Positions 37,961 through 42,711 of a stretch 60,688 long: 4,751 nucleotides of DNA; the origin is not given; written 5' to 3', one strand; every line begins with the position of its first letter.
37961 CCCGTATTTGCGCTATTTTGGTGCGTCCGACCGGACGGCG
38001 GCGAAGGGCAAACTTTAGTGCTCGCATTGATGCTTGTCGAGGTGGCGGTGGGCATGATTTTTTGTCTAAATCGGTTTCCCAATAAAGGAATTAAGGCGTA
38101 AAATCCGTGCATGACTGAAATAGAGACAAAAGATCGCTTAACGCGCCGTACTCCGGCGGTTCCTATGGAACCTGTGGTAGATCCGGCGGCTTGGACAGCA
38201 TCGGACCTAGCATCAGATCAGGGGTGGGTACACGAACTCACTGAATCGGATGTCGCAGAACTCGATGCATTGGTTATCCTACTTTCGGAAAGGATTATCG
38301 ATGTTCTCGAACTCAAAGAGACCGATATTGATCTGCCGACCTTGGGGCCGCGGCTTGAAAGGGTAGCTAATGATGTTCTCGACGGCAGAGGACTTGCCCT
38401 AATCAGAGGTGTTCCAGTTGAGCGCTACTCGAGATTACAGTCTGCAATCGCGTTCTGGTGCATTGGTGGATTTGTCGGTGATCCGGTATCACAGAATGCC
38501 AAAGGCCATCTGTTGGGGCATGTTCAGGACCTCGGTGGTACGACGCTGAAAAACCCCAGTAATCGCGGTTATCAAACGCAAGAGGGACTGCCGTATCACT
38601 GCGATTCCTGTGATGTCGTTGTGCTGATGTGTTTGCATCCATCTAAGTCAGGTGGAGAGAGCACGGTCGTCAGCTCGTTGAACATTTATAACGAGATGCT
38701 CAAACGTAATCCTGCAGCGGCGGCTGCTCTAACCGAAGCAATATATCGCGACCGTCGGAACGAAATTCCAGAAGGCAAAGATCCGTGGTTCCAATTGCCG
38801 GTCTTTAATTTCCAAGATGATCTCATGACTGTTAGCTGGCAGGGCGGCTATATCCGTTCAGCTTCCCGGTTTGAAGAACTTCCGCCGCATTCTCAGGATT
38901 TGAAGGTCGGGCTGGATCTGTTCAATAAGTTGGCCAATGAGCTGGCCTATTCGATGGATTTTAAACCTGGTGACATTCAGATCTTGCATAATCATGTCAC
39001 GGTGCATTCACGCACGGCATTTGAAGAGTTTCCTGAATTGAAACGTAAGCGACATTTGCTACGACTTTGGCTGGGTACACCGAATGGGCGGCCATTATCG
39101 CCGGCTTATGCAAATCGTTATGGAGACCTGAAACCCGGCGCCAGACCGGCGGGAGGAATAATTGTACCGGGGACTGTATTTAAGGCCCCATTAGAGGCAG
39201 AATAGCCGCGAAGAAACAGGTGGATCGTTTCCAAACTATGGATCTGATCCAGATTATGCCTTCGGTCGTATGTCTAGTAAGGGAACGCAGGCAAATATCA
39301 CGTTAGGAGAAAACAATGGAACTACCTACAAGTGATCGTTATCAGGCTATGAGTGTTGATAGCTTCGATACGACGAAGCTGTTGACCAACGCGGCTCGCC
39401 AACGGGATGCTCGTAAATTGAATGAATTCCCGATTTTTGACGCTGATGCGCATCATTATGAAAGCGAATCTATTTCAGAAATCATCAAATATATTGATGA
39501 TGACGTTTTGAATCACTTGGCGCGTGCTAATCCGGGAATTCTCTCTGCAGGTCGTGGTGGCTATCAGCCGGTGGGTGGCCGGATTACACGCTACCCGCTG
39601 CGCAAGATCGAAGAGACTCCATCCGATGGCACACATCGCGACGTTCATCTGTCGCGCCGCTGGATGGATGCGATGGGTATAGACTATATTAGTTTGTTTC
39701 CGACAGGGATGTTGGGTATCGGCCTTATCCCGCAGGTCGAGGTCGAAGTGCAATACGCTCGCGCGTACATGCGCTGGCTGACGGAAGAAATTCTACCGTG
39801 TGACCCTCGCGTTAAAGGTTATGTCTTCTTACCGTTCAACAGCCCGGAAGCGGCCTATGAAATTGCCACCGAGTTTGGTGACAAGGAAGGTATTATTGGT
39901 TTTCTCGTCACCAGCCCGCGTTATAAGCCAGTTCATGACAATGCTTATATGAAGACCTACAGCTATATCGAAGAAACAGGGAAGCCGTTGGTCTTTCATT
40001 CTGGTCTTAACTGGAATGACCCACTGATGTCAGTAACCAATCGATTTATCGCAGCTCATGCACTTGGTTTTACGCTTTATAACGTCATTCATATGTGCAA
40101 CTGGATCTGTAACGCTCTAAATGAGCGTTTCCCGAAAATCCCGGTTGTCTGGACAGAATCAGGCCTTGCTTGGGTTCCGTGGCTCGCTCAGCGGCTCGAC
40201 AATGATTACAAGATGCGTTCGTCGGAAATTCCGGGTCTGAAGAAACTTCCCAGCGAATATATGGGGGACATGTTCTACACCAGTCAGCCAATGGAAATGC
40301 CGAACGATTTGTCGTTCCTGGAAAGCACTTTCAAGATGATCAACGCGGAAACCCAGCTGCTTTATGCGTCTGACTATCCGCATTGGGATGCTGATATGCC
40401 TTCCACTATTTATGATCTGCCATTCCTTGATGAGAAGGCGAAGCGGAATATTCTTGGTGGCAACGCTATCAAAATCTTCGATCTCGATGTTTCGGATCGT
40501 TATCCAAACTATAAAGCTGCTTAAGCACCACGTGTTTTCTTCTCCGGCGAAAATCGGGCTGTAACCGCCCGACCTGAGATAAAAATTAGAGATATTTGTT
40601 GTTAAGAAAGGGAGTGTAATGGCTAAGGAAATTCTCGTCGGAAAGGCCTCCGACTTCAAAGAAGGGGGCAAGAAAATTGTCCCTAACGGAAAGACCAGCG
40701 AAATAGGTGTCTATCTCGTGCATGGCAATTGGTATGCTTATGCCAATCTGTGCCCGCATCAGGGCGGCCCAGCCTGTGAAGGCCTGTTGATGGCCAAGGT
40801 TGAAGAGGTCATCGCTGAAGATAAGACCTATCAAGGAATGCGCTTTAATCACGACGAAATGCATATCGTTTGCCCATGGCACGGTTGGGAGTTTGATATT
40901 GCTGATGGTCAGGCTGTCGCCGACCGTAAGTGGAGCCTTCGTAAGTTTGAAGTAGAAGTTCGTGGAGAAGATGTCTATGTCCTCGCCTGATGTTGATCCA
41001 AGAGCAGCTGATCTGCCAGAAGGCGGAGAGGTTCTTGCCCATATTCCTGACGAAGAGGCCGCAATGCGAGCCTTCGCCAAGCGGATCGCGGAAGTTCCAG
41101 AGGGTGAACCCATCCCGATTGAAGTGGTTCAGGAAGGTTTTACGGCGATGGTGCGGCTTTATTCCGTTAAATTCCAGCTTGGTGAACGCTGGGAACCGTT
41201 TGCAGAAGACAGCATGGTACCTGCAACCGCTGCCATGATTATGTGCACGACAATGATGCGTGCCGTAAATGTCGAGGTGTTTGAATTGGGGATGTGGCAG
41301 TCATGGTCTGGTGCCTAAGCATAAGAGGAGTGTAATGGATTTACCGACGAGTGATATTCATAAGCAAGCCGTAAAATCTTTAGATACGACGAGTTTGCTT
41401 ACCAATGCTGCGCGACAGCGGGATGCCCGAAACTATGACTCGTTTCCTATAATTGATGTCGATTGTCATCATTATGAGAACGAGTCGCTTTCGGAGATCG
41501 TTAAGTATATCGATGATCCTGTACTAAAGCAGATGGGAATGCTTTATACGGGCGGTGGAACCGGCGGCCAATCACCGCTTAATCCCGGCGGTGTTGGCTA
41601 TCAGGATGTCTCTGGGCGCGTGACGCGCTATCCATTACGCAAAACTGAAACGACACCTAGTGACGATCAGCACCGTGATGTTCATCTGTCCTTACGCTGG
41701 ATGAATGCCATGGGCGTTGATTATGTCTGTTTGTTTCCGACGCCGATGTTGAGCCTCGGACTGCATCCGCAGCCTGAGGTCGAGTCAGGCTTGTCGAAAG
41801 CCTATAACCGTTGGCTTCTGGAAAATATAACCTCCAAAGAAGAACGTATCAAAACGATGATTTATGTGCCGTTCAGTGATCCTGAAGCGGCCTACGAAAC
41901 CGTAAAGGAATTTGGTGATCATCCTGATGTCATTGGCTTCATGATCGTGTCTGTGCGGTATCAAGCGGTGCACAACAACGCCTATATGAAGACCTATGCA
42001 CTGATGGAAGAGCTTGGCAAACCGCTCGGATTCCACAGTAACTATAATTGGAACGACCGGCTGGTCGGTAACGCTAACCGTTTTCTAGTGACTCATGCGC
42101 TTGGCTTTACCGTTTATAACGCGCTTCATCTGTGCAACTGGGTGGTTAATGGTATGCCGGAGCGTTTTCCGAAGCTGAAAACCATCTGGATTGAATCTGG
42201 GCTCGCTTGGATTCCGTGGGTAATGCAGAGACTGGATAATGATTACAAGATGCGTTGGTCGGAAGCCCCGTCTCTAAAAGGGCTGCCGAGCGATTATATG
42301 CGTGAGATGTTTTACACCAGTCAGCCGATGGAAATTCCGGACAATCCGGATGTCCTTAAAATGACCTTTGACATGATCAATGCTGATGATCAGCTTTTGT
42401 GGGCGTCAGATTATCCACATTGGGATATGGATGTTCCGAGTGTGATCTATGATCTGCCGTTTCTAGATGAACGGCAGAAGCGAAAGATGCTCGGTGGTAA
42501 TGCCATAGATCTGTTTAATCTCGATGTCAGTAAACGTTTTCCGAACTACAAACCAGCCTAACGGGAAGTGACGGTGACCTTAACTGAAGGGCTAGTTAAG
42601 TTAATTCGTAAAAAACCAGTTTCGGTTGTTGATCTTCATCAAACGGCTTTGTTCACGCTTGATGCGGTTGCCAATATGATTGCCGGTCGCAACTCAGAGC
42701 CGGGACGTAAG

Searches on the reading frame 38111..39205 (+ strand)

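Call 49: search_protein_families(library=pfam, proteins=[window:38111-39205:+], max_evalue=0.00001)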
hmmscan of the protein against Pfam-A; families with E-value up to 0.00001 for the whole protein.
window:38111-39205:+ (364 aa): 1 family
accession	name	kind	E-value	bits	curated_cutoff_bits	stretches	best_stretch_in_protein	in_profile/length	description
PF02668.22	TauD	-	3e-35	122.9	27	1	70-320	12-267/267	Taurine catabolism dioxygenase TauD, TfdA family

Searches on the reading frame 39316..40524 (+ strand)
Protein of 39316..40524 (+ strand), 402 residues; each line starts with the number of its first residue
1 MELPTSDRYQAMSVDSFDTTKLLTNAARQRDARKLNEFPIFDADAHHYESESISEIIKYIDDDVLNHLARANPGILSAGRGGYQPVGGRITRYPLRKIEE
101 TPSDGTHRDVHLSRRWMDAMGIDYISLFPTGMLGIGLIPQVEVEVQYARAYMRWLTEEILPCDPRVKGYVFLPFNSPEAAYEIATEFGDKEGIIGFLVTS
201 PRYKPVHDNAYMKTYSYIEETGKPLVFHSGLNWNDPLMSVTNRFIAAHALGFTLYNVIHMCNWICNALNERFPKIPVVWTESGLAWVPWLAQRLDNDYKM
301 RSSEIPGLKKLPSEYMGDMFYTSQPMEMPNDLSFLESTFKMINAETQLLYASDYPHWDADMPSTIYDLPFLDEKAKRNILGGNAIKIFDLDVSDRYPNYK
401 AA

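Call 49: search_protein_families(library=pfam, proteins=[window:39316-40524:+], max_evalue=0.00001)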
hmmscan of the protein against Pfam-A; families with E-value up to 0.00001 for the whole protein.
window:39316-40524:+ (402 aa): 1 family
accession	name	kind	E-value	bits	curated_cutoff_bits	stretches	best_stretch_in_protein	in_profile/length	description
PF04909.20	Amidohydro_2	-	1.8e-23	84.2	26.4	1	148-390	62-289/289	Amidohydrolase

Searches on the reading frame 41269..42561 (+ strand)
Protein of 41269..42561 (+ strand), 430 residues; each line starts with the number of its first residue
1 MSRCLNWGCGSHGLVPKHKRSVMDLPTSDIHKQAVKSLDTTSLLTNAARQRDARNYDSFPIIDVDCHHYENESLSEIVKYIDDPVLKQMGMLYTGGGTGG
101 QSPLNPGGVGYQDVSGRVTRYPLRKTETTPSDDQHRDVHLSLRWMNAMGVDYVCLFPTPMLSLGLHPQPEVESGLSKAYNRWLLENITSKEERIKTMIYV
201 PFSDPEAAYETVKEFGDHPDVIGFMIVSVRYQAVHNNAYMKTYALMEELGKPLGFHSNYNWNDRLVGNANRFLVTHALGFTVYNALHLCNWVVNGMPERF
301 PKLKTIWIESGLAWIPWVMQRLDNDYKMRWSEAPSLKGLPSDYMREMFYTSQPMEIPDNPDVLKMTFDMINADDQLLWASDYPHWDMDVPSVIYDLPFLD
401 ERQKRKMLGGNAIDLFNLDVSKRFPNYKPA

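Call 49: search_protein_families(library=pfam, proteins=[window:41269-42561:+], max_evalue=0.00001)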
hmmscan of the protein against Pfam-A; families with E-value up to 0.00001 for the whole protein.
window:41269-42561:+ (430 aa): 1 family
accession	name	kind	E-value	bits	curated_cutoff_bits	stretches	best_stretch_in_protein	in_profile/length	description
PF04909.20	Amidohydro_2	-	1.2e-21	78.2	26.4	1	136-418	19-289/289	Amidohydrolase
